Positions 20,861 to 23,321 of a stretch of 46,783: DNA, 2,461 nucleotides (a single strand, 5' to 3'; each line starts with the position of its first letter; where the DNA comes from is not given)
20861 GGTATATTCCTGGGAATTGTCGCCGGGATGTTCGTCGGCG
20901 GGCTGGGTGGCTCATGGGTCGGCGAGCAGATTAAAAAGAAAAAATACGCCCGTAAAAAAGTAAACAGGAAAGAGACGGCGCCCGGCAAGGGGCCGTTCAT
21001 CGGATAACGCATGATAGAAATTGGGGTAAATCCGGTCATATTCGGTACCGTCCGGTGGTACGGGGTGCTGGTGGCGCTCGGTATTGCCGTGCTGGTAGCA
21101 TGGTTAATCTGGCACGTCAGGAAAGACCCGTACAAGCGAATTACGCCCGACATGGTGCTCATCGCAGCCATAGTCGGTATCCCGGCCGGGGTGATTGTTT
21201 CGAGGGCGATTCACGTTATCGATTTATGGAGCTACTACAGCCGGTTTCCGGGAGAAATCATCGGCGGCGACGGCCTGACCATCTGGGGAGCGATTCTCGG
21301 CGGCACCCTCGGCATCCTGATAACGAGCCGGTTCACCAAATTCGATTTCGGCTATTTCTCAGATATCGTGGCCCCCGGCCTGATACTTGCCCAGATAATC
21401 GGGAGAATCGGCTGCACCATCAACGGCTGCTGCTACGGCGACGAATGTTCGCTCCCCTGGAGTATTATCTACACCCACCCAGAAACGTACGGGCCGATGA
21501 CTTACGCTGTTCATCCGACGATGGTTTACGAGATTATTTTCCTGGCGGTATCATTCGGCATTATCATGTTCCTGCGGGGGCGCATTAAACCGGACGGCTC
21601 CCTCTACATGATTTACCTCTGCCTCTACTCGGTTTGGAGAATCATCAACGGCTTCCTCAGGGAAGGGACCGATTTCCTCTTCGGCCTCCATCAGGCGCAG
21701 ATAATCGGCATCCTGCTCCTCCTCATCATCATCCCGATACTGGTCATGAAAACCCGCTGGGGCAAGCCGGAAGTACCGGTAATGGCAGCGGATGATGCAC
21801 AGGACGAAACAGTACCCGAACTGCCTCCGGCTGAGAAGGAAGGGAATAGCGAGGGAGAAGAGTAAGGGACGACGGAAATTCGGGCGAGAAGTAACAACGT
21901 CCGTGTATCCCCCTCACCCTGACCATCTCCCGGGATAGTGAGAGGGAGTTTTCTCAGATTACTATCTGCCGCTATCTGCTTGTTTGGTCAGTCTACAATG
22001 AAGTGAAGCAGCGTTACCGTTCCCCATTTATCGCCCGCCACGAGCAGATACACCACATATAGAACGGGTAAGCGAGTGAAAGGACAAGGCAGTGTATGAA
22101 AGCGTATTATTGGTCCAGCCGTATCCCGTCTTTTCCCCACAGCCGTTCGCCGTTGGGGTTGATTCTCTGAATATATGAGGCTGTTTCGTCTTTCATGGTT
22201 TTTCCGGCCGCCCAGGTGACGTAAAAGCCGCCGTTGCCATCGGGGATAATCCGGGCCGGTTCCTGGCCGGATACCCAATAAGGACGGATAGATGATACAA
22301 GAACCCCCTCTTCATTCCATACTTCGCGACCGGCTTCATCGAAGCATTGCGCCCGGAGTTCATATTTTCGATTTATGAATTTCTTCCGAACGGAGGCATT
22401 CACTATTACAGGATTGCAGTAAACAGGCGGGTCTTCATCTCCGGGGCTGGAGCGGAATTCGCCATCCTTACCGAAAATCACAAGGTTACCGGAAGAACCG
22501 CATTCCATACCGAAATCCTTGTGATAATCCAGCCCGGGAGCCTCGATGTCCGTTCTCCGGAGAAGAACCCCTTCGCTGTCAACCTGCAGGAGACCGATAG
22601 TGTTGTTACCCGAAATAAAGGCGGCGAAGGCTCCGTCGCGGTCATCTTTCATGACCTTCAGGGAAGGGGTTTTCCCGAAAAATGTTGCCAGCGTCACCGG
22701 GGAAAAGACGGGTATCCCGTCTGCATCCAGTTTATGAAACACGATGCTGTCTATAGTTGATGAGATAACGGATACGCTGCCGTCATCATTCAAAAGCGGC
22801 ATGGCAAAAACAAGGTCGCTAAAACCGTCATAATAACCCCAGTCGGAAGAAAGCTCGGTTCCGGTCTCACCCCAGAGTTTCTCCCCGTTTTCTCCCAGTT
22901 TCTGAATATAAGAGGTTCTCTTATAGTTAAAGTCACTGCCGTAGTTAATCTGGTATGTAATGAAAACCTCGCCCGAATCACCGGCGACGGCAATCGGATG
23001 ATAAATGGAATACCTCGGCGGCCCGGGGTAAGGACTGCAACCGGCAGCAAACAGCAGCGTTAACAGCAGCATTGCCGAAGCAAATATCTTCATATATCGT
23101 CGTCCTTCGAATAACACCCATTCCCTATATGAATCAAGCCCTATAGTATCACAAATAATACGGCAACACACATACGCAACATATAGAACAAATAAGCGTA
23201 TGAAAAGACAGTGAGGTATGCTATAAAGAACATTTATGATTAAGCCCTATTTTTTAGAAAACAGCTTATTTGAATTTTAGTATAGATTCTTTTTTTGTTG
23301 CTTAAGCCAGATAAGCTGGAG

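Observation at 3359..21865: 18-gene co-directional envelope supercluster: 10 lipoproteins and 5 membrane proteins in paralogous families, with LuxE/LuxC in the middle and lgt at the end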

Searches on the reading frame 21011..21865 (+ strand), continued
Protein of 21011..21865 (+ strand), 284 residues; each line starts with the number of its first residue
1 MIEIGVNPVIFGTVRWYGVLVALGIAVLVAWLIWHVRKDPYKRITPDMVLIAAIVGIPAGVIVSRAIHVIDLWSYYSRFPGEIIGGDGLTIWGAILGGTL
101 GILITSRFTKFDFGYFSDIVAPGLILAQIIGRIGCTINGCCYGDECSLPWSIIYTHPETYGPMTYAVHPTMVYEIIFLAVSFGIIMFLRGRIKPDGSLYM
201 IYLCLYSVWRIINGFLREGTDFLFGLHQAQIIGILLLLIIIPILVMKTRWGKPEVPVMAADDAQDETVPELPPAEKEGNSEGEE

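Call 78: search_solved_structures(query=window:21011-21865:+, max_evalue=0.001, show_alignments=1)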
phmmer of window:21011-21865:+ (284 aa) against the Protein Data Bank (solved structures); distinct sequences matched with E-value up to 0.001: 1.
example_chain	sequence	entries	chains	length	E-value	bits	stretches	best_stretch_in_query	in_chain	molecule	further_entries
5azb_A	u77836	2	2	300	3.2e-06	30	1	8-244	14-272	Prolipoprotein diacylglyceryl transferase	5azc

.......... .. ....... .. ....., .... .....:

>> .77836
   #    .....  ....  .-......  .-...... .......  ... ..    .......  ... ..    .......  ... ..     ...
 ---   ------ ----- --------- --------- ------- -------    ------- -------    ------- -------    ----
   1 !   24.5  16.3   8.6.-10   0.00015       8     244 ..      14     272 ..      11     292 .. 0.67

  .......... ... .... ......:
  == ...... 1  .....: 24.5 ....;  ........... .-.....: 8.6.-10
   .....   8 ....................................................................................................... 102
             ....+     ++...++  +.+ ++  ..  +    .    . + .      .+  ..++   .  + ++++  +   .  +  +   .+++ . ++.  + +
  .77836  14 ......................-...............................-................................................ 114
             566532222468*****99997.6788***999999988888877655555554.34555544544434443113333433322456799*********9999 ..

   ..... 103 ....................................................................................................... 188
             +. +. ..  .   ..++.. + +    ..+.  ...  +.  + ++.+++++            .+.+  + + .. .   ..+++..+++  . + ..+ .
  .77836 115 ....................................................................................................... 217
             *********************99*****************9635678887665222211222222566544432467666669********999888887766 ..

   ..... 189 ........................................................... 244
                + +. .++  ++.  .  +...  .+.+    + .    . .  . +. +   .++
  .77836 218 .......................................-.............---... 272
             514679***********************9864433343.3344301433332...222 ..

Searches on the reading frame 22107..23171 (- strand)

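Call 6: search_protein_families(library=pfam, proteins=[window:22107-23171:-], max_evalue=0.001)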
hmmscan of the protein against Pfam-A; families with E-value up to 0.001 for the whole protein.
window:22107-23171:- (354 aa): 0 families

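Call 83: search_protein_families(library=pfam, proteins=[window:22107-23171:-], max_evalue=1)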
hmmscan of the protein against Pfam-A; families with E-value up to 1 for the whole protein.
window:22107-23171:- (354 aa): 1 family
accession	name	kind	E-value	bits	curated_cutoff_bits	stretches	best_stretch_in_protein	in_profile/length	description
PF19076.6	CshA_repeat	-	0.16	13.1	27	1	126-182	40-94/103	Surface adhesin CshA repetitive domain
